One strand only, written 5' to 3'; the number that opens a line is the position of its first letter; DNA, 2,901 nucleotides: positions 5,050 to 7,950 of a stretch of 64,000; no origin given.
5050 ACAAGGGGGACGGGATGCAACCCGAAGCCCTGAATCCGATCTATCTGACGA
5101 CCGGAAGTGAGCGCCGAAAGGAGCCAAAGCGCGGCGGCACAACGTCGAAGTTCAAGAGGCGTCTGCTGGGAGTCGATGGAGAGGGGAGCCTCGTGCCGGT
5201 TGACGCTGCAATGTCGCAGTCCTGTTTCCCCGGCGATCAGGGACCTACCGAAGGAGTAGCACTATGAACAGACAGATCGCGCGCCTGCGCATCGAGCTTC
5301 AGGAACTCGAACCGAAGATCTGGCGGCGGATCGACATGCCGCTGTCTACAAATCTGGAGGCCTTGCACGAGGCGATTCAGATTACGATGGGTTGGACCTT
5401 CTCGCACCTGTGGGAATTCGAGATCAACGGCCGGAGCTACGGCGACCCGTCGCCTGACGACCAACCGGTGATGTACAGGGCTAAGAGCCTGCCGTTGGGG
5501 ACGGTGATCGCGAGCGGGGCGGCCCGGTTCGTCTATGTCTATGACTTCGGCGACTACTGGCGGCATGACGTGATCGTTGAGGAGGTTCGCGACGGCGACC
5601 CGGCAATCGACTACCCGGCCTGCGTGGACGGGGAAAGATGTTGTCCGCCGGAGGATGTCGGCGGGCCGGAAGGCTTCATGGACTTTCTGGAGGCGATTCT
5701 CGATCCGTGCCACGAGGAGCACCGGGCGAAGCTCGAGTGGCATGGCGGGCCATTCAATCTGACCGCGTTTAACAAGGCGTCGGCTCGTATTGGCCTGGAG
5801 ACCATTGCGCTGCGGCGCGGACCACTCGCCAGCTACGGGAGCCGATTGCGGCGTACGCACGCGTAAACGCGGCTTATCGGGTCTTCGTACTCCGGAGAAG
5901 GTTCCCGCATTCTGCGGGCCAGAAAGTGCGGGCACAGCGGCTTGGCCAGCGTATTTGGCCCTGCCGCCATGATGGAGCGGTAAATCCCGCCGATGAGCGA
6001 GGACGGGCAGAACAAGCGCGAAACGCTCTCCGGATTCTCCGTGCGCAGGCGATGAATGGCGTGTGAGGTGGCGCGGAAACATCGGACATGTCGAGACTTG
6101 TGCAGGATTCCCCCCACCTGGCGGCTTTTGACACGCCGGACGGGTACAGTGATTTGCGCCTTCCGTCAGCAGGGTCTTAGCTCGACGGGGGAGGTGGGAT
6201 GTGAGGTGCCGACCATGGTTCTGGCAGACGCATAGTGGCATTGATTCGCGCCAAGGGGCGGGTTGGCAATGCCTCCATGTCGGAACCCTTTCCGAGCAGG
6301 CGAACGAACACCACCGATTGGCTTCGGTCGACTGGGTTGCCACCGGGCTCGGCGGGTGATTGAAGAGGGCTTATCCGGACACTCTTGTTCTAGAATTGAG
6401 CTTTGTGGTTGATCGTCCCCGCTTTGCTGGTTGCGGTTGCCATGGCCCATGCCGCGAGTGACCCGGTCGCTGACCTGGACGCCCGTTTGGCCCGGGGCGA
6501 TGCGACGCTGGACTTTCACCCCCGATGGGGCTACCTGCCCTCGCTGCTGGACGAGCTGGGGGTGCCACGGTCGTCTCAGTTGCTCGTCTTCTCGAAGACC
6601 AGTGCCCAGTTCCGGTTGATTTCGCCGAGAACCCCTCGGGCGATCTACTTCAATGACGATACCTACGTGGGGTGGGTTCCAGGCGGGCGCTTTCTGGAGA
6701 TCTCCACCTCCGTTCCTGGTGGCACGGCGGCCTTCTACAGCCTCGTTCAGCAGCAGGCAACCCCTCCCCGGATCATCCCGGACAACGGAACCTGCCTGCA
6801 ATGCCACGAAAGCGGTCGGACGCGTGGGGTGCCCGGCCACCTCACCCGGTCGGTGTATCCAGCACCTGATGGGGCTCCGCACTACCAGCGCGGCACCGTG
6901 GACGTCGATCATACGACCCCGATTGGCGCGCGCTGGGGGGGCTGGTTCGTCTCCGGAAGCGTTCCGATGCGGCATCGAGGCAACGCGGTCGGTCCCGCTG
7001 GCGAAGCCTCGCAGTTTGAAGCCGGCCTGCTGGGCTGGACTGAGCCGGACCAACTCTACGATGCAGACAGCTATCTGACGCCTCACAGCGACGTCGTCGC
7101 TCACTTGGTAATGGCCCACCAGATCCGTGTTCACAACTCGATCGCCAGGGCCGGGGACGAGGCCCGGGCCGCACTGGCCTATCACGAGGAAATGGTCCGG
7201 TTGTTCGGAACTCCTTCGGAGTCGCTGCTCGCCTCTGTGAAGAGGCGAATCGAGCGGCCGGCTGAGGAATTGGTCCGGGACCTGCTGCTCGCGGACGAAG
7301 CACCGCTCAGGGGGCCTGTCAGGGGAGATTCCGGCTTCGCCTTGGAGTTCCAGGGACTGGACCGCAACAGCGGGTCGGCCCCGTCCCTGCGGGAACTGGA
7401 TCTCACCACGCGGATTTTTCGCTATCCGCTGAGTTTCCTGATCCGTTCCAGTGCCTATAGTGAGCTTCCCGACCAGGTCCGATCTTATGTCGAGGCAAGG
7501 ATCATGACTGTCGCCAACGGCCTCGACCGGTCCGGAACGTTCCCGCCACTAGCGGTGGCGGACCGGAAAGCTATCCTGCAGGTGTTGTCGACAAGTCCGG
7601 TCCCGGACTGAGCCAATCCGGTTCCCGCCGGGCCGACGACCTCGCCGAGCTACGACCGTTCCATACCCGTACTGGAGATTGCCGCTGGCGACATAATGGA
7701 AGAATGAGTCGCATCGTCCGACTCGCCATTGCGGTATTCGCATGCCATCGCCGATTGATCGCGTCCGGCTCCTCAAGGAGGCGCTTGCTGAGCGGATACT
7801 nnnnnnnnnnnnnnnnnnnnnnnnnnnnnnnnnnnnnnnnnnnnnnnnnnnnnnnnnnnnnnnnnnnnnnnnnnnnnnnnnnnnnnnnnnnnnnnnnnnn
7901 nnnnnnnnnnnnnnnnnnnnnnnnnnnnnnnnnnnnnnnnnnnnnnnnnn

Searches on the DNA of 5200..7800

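Call 99: search_rna_families(source=window, start=5200, end=7800, threshold=evalue, max_evalue=10)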
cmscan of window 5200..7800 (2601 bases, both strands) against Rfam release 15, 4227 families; matches with E-value up to 10: 1.
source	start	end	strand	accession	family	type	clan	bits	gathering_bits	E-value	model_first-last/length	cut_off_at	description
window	6877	6976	+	RF04311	dauA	Cis-reg;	-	20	45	5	1-88/88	no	dauA ncRNA motif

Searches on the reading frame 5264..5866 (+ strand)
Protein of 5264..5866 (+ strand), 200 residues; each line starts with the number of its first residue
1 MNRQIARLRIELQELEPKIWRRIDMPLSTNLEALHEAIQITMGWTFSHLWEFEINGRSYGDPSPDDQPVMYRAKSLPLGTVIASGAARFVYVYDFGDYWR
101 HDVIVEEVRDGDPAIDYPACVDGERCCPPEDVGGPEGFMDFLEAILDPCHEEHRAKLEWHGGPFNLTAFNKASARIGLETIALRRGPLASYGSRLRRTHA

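Call 12: find_encoding_contigs(protein=window:5264-5863:+, flank=3000, max_places=10)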
Protein window:5264-5863:+ (200 aa): no gene with exactly this product is on record in the collection.

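Call 13: search_protein_families(library=pfam, proteins=[window:5264-5866:+], max_evalue=0.01)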
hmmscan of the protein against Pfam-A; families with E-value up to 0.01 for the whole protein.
window:5264-5866:+ (200 aa): 1 family
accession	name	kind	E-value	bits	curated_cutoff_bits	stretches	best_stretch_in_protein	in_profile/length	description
PF07929.16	PRiA4_ORF3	-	3.2e-57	193.5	26.6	1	4-171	1-171/173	Plasmid pRiA4b ORF-3-like protein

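Call 26: find_homologous_proteins(query=window:5264-5863:+, max_evalue=1e-20)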
Query window:5264-5863:+ (200 aa): 482 proteins with E <= 1e-20 among 625 candidates; the best 120 are listed.
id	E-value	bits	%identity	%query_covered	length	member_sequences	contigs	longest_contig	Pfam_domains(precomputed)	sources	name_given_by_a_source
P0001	1.1e-136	471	100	100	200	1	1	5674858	PF07929.17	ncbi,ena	-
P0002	4.1e-107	374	69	99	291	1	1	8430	PF07929.17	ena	-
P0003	5.3e-94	332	77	97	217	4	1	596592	PF07929.17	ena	-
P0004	7.9e-94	331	74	99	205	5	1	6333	PF07929.17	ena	-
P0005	1.3e-93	330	73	99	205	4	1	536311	PF07929.17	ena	-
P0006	2.7e-93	329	73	99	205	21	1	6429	PF07929.17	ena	-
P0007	1.1e-90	321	70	99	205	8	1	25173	PF07929.17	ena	-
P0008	1.5e-90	320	72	99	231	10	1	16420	PF07929.17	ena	-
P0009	1.6e-90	320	72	99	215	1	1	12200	PF07929.17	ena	-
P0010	3.5e-90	319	70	99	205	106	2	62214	PF07929.17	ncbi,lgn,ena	-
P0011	1.7e-89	317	73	93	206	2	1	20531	PF07929.17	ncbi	-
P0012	2.6e-89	316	70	95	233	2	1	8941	PF07929.17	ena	-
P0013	4.8e-89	315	71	99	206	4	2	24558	PF07929.17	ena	-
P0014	9.5e-88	311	69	94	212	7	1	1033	PF07929.17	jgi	jgi:hypothetical protein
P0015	5.5e-87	309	69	97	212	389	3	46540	PF07929.17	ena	-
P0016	5.6e-86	305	67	99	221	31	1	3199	PF07929.17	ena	-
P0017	7.8e-86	305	70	99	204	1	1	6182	PF07929.17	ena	-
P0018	8.6e-86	305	67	99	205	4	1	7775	PF07929.17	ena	-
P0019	2.1e-85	304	73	90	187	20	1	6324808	PF07929.17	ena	-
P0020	2.7e-85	303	69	98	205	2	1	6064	PF07929.17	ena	-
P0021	3.5e-85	303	70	94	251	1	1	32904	PF07929.17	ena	-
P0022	1.0e-84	301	67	98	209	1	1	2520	PF07929.17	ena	-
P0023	1.2e-84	301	67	99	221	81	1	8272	PF07929.17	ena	-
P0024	3.7e-84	299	69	93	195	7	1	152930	PF07929.17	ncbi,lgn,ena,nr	ncbi:MAG: plasmid pRiA4b ORF-3 family protein [Rhodobacteraceae bacterium]|nr:plasmid pRiA4b ORF-3 f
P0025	4.8e-84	299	69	93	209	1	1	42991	PF07929.17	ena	-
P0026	3.1e-83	296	67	99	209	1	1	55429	PF07929.17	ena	-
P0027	6.2e-83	295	67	99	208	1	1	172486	PF07929.17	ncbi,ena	-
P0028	1.5e-81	291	70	89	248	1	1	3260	PF07929.17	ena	-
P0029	1.6e-81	291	74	87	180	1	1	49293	PF07929.17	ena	-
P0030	6.4e-81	289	74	87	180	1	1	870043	PF07929.17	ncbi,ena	-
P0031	2.1e-80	287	70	87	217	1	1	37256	PF07929.17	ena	-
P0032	7.1e-80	285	67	94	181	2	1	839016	PF07929.17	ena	-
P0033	1.1e-78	282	67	90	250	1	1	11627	PF07929.17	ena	-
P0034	2.7e-78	280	63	99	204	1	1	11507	PF07929.17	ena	-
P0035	5.3e-78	279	69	86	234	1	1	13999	PF07929.17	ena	-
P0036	1.7e-77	278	67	89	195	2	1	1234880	PF07929.17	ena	-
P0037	3.7e-77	277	65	99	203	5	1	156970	PF07929.17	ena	-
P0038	7.4e-76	272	63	99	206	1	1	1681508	PF07929.17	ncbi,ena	-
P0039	1.3e-75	271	68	85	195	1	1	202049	PF07929.17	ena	-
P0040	1.3e-74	268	65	93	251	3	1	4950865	PF07929.17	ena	-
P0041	1.7e-74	268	64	93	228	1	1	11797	PF07929.17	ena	-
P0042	1.3e-73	265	64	89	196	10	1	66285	PF07929.17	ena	-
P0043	2.1e-73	264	76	76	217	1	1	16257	PF07929.17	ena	-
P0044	3.5e-71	257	57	99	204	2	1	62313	PF07929.17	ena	-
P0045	9.4e-71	256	65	87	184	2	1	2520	PF07929.17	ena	-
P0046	3.3e-70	254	55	99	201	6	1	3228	PF07929.17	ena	-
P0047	3.9e-70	254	75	73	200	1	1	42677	PF07929.17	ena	-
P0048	6.6e-70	253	61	99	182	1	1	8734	PF07929.17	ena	-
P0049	6.8e-70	253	57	99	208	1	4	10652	PF07929.17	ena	-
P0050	1.2e-69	252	59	99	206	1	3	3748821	PF07929.17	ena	-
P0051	1.5e-69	252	58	99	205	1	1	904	PF07929.17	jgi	jgi:hypothetical protein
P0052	1.6e-69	252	57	96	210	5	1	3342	PF07929.17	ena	-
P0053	1.6e-69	252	74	74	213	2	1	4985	PF07929.17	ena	-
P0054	2.9e-69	251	58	99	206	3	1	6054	PF07929.17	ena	-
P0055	1.2e-68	249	57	99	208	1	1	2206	PF07929.17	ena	-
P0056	1.5e-68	248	58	95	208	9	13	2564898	PF07929.17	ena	-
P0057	2.1e-68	248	58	91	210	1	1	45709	PF07929.17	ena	-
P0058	3.4e-68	247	53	99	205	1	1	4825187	PF07929.17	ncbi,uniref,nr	ncbi:conserved protein of unknown function [Magnetospirillum sp. XM-1]|uniref:plasmid pRiA4b ORF-3 f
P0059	4.2e-68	247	58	95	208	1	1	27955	PF07929.17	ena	-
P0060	5.4e-68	247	58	99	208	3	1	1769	PF07929.17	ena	-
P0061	1.1e-67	246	58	94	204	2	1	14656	PF07929.17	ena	-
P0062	1.4e-67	245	57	99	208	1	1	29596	PF07929.17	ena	-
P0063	1.4e-67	245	61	95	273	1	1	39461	PF07929.17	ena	-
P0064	1.5e-67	245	56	97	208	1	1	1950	PF07929.17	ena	-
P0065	3.7e-67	244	57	96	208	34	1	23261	PF07929.17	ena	-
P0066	6.1e-67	243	57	97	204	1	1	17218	PF07929.17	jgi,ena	-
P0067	7.5e-67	243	75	72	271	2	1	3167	PF07929.17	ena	-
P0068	8.6e-67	243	56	99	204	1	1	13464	PF07929.17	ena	-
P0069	8.9e-67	243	56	99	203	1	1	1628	PF07929.17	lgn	-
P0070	1.1e-66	242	56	96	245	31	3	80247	PF07929.17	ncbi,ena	-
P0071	1.2e-66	242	55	99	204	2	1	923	PF07929.17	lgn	-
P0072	1.5e-66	242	57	98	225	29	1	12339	PF07929.17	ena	-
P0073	1.8e-66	242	76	71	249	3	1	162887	PF07929.17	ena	-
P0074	2.2e-66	241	57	94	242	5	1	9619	PF07929.17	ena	-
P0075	2.9e-66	241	57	96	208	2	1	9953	PF07929.17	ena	-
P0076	3.6e-66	241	51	99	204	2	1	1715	PF07929.17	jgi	jgi:hypothetical protein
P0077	3.9e-66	241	57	97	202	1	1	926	PF07929.17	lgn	-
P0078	7.3e-66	240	57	99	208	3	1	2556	PF07929.17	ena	-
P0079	9.8e-66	239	56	97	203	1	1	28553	PF07929.17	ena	-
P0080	1.1e-65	239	57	90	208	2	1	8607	PF07929.17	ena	-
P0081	1.8e-65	238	53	100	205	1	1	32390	PF07929.17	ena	-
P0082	3.3e-65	238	56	96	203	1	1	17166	PF07929.17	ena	-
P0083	4.5e-65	237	56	97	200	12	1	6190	PF07929.17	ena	-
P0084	7.9e-65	236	50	99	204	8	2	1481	PF07929.17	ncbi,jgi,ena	jgi:hypothetical protein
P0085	8.0e-65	236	55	95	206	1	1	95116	PF07929.17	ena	-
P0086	1.0e-64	236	55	97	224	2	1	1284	PF07929.17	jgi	jgi:hypothetical protein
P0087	2.1e-64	235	56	95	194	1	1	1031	PF07929.17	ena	-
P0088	3.8e-64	234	56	99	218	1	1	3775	PF07929.17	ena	-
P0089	3.9e-64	234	55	93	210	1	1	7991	PF07929.17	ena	-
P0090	5.1e-64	234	60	99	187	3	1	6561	PF07929.17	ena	-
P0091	6.2e-64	233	74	71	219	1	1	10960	PF07929.17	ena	-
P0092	6.7e-64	233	56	98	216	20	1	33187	PF07929.17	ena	-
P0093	8.6e-64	233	54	99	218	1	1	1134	PF07929.17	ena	-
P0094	9.0e-64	233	73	72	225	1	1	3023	PF07929.17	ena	-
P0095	2.5e-63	231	49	99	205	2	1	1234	PF07929.17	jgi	jgi:hypothetical protein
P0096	4.0e-63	231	56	100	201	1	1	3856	PF07929.17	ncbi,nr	ncbi:MAG: plasmid pRiA4b ORF-3 family protein [Alphaproteobacteria bacterium]|nr:plasmid pRiA4b ORF-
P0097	4.5e-63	231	53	99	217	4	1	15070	PF07929.17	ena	-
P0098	6.1e-63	230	60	83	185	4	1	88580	PF07929.17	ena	-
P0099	6.2e-63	230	54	96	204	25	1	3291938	PF07929.17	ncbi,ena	-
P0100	8.1e-63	230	53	99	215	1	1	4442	PF07929.17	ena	-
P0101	1.1e-62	229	53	99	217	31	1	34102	PF07929.17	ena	-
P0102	1.3e-62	229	75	67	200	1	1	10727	PF07929.17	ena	-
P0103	1.4e-62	229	54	98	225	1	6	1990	PF07929.17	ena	-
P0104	1.8e-62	229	54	90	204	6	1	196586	PF07929.17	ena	-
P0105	1.8e-62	229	74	69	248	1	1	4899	PF07929.17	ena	-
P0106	2.2e-62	228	55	99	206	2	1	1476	PF07929.17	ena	-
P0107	2.2e-62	228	55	93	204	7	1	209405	PF07929.17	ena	-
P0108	2.3e-62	228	55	96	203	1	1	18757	PF07929.17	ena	-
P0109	5.4e-62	227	53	97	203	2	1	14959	PF07929.17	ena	-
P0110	7.9e-62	226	75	68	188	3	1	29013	PF07929.17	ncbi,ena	-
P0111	9.2e-62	226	56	91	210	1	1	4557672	PF07929.17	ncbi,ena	-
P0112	1.7e-61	225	55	96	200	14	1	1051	PF07929.17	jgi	jgi:Plasmid pRiA4b ORF-3-like protein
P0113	1.8e-61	225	54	98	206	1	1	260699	PF07929.17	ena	-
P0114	1.9e-61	225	55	97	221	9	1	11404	PF07929.17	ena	-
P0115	2.4e-61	225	54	91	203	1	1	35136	PF07929.17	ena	-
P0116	2.6e-61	225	53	97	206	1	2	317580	PF07929.17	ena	-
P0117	3.7e-61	224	54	99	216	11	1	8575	PF07929.17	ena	-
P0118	4.1e-61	224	52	99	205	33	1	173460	PF07929.17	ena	-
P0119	4.1e-61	224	52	96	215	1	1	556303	PF07929.17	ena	-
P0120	5.1e-61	224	54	97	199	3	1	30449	PF07929.17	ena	-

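Call 27: find_encoding_contigs(protein=P0001, flank=10000, max_places=5)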
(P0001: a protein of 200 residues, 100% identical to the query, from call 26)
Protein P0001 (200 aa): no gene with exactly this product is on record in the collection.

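Call 28: list_cluster_members(proteins=[P0001, P0003, P0005, P0019])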
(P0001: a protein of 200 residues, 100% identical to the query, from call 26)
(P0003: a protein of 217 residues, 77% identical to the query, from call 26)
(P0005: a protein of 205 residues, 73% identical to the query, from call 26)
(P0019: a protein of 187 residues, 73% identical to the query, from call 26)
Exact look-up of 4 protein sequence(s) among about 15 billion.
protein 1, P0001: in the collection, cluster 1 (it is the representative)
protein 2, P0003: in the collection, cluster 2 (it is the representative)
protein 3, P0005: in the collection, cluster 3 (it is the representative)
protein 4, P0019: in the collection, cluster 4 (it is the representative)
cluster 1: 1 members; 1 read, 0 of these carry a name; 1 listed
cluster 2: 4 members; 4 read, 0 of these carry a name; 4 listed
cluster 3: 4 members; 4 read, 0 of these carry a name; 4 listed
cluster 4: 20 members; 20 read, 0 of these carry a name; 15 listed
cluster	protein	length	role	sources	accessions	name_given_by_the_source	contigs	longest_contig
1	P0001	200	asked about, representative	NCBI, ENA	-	-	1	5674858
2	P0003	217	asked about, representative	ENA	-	-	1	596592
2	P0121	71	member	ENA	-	-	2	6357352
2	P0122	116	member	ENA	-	-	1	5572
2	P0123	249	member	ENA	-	-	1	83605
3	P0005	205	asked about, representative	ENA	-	-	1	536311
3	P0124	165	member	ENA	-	-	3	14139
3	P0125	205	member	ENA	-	-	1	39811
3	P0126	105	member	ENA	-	-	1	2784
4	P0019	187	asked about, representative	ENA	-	-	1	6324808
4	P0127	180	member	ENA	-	-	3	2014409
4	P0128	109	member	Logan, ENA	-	-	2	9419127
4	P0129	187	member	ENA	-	-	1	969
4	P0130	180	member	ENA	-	-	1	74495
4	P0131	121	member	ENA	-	-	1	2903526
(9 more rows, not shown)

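Call 29: find_encoding_contigs(protein=P0003, flank=4000, max_places=4)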
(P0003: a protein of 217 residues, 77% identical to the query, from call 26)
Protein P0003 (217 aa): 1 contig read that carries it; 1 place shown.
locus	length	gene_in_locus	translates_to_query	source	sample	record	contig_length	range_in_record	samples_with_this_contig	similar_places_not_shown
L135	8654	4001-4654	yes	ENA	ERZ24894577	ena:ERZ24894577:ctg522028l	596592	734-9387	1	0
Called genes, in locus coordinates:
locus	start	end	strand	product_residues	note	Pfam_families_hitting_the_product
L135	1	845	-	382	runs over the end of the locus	PF13365:Trypsin_2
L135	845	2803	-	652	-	PF07819:PGAP1, PF00561:Abhydrolase_1 (weak), PF02450:LCAT, PF02089:Palm_thioest (weak)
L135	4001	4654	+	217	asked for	PF07929:PRiA4_ORF3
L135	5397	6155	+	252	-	PF03050:DDE_Tnp_IS66, PF13817:DDE_Tnp_IS66_C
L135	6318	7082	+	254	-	PF01209:Ubie_methyltran (weak), PF13649:Methyltransf_25, PF13847:Methyltransf_31, PF08241:Methyltransf_11, PF08242:Methyltransf_12 (weak)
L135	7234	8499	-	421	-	PF00067:p450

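Call 30: find_encoding_contigs(protein=P0002, flank=4000, max_places=4)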
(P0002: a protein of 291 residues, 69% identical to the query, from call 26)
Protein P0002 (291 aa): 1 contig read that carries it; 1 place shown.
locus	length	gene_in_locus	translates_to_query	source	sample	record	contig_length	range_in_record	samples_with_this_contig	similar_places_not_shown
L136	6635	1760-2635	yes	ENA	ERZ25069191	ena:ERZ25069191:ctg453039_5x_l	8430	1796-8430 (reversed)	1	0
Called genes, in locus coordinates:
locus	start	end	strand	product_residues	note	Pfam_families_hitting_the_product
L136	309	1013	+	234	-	-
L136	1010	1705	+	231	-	PF13610:DDE_Tnp_IS240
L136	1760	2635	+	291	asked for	PF07929:PRiA4_ORF3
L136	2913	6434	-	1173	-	PF13514:AAA_27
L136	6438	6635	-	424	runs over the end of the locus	PF00149:Metallophos, PF12850:Metallophos_2 (weak)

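Call 31: find_encoding_contigs(protein=P0005, flank=4000, max_places=4)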
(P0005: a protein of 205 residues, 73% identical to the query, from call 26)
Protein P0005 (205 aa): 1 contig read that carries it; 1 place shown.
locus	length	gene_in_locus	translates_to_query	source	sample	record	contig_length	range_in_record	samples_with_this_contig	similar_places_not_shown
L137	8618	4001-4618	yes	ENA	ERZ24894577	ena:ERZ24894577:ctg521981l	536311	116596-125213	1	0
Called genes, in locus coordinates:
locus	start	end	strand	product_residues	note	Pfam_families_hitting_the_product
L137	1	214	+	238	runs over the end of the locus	-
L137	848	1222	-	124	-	-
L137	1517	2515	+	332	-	-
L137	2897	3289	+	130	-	PF01527:HTH_Tnp_1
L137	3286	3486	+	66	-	PF05717:TnpB_IS66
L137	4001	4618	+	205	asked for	PF07929:PRiA4_ORF3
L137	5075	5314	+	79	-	-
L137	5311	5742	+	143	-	PF01850:PIN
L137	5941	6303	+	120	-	-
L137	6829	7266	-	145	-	PF08843:AbiEii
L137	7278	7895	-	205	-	PF08843:AbiEii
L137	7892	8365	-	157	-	PF19570:DUF6088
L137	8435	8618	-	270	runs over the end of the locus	-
